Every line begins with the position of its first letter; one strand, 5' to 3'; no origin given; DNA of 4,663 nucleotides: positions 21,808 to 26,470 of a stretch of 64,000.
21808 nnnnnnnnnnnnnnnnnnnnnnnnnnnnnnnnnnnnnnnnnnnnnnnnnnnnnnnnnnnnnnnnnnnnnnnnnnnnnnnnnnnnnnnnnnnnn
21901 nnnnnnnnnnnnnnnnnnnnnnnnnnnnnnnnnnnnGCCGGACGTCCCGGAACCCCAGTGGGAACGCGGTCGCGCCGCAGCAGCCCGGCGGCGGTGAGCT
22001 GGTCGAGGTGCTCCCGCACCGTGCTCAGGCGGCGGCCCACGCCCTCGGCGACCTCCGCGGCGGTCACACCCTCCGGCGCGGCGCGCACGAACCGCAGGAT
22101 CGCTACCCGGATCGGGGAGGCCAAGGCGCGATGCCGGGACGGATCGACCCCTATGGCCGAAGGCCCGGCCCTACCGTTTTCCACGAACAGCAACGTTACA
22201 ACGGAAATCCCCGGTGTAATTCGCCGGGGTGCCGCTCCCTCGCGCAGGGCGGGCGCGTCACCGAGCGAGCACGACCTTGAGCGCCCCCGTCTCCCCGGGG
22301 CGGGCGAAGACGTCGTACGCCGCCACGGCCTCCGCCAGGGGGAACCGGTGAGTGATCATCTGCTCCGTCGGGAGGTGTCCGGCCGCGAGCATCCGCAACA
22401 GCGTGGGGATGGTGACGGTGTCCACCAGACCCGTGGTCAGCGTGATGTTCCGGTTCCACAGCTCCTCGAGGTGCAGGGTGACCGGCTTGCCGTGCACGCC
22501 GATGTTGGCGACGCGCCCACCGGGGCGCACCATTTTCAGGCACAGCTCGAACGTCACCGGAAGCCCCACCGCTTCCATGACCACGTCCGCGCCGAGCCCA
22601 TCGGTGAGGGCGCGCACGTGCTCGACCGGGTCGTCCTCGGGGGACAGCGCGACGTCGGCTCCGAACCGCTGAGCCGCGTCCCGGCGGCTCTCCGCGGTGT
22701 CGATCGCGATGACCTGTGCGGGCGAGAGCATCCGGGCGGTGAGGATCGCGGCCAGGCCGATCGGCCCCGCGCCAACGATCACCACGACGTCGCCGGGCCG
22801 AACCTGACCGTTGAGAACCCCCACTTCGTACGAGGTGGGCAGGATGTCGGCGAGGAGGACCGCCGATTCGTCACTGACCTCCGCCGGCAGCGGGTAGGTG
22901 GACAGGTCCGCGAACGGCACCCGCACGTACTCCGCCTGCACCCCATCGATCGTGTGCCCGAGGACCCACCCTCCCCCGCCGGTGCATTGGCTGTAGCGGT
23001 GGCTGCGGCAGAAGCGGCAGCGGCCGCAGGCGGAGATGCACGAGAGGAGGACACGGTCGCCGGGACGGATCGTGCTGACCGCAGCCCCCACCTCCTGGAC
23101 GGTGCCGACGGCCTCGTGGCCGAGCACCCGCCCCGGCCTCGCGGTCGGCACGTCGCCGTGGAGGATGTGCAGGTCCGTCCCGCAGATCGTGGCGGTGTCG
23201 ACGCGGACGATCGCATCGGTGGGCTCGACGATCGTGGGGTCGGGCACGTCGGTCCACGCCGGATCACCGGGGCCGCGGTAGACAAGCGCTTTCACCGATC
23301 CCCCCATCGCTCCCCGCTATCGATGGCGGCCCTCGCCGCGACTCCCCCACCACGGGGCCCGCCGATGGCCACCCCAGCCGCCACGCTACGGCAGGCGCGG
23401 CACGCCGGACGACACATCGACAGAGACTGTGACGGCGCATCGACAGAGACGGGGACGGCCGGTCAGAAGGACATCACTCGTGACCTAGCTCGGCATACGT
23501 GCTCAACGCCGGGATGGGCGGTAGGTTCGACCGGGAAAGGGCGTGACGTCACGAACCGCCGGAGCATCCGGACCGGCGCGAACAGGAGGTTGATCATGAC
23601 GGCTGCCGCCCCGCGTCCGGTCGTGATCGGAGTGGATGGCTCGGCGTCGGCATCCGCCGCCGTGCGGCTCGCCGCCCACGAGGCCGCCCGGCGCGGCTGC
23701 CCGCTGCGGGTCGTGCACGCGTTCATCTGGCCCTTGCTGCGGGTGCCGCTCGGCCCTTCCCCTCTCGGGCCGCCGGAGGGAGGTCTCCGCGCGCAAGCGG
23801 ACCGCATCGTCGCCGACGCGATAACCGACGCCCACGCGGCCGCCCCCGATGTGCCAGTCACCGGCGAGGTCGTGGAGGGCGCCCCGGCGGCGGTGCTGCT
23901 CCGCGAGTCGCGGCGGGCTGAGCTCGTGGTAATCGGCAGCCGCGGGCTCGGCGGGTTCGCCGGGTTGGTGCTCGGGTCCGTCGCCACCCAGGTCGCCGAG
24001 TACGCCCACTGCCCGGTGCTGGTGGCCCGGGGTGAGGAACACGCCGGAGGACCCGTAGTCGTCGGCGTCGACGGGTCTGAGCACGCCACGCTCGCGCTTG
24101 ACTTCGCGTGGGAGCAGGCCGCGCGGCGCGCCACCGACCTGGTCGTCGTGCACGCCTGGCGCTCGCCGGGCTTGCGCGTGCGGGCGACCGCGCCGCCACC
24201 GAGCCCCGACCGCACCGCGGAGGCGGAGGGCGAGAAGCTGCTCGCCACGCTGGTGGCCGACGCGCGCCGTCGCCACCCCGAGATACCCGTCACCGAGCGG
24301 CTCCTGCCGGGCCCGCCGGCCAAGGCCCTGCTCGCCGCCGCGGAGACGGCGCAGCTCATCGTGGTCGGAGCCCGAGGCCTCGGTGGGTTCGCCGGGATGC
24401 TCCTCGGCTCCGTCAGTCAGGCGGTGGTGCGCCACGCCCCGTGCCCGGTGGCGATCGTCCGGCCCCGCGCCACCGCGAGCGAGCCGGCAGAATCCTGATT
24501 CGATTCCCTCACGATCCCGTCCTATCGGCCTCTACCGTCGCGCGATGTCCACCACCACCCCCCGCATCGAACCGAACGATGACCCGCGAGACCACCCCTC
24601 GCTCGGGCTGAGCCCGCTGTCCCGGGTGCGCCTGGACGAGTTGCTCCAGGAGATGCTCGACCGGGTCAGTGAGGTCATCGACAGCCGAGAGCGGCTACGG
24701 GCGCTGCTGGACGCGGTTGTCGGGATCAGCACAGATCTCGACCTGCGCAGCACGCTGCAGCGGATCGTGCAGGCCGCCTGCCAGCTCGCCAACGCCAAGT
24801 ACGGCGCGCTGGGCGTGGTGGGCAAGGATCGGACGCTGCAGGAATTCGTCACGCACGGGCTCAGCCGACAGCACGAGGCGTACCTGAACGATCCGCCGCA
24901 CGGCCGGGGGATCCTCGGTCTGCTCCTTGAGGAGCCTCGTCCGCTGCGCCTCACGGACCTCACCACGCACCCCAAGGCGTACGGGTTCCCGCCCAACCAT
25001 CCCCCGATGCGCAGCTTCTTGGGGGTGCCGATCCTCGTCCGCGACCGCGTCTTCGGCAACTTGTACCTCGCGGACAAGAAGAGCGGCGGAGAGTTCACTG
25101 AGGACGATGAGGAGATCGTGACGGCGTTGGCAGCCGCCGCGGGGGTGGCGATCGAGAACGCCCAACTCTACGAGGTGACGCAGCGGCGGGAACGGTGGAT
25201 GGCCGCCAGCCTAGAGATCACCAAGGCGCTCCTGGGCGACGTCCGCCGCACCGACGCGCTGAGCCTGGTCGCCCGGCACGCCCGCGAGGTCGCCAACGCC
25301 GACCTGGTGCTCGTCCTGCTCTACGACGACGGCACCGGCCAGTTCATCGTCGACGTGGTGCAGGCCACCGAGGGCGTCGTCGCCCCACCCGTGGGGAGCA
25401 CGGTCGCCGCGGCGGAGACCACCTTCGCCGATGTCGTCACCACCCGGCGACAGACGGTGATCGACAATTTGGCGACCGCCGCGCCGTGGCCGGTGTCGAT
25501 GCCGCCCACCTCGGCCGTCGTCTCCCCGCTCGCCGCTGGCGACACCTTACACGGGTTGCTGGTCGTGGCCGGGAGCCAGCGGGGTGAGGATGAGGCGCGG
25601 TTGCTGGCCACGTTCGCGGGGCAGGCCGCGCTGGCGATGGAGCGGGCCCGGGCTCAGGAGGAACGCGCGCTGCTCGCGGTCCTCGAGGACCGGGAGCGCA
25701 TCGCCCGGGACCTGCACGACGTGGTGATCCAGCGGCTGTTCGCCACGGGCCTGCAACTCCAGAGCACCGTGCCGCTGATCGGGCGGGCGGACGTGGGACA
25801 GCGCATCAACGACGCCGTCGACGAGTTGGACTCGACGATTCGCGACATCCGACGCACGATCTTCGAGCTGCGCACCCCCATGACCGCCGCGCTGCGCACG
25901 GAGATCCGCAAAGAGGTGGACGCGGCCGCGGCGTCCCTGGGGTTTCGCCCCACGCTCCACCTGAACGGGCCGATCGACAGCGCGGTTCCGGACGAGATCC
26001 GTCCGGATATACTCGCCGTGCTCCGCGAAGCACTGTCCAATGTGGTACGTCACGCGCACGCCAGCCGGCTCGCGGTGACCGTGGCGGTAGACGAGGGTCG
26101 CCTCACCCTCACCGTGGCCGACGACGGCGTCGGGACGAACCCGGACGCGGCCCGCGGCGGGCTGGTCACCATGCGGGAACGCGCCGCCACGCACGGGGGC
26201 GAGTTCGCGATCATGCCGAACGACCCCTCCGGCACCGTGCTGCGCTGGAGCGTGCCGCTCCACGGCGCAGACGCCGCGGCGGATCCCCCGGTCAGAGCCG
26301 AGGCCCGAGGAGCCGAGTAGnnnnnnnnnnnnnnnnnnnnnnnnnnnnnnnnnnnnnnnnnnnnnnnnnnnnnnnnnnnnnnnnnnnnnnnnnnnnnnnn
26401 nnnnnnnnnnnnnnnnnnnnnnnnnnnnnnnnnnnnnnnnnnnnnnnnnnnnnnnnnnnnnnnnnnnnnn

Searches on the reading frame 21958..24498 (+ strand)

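Call 57: search_protein_families(library=pfam, proteins=[window:21958-24498:+], max_evalue=0.0001)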
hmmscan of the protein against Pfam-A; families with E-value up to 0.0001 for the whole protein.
window:21958-24498:+ (846 aa): 1 family
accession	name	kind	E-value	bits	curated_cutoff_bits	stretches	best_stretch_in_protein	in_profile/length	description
PF00582.32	Usp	-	1.5e-56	191.3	24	2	699-835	4-141/141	Universal stress protein family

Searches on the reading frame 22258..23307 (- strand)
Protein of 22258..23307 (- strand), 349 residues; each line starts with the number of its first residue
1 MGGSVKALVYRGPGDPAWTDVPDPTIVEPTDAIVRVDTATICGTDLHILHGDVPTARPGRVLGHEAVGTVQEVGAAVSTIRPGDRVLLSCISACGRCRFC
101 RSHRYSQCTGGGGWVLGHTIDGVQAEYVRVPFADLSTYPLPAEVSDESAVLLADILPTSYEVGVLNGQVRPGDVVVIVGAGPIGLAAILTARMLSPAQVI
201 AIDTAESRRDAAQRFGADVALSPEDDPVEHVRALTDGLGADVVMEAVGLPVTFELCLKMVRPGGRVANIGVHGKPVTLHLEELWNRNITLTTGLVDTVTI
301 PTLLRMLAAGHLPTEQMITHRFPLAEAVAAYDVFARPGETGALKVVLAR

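Call 57: search_protein_families(library=pfam, proteins=[window:22258-23307:-], max_evalue=0.0001)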
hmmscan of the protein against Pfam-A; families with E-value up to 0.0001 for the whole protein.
window:22258-23307:- (349 aa): 5 families
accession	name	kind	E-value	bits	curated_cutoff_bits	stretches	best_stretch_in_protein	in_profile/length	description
PF00107.32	ADH_zinc_N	-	5.9e-27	94.6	31.8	1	182-306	1-126/129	Zinc-binding dehydrogenase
PF08240.17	ADH_N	-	1e-26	93.7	23.5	1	29-135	2-99/104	Alcohol dehydrogenase GroES-like domain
PF13602.12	ADH_zinc_N_2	-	3.5e-08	34.9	27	1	216-341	2-130/134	Zinc-binding dehydrogenase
PF16912.11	Glu_dehyd_C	-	2e-07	31.2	34.9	1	173-332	32-199/211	Glucose dehydrogenase C-terminus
PF01262.27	AlaDh_PNT_C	-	1.5e-05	25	23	1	163-221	17-78/214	Alanine dehydrogenase/PNT, C-terminal domain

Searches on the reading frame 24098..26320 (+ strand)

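Call 57: search_protein_families(library=pfam, proteins=[window:24098-26320:+], max_evalue=0.0001)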
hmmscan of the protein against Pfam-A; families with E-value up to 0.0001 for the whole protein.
window:24098-26320:+ (740 aa): 6 families
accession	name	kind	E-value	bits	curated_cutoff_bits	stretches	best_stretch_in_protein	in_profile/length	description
PF13185.12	GAF_2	-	7.3e-33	114.1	28.6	2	214-353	2-136/136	GAF domain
PF01590.32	GAF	-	1.8e-28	100.2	22.4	2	215-352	1-133/133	GAF domain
PF13492.12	GAF_3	-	8e-16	59.1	27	2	392-516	10-129/129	GAF domain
PF07730.19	HisKA_3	-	4.8e-12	46.7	24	1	532-594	2-65/68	Histidine kinase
PF02518.31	HATPase_c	-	1.6e-09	38.7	26.4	1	637-721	5-109/111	Histidine kinase-, DNA gyrase B-, and HSP90-like ATPase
PF13581.12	HATPase_c_2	-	1.4e-06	28.7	27.4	1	630-690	24-89/127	Histidine kinase-like ATPase domain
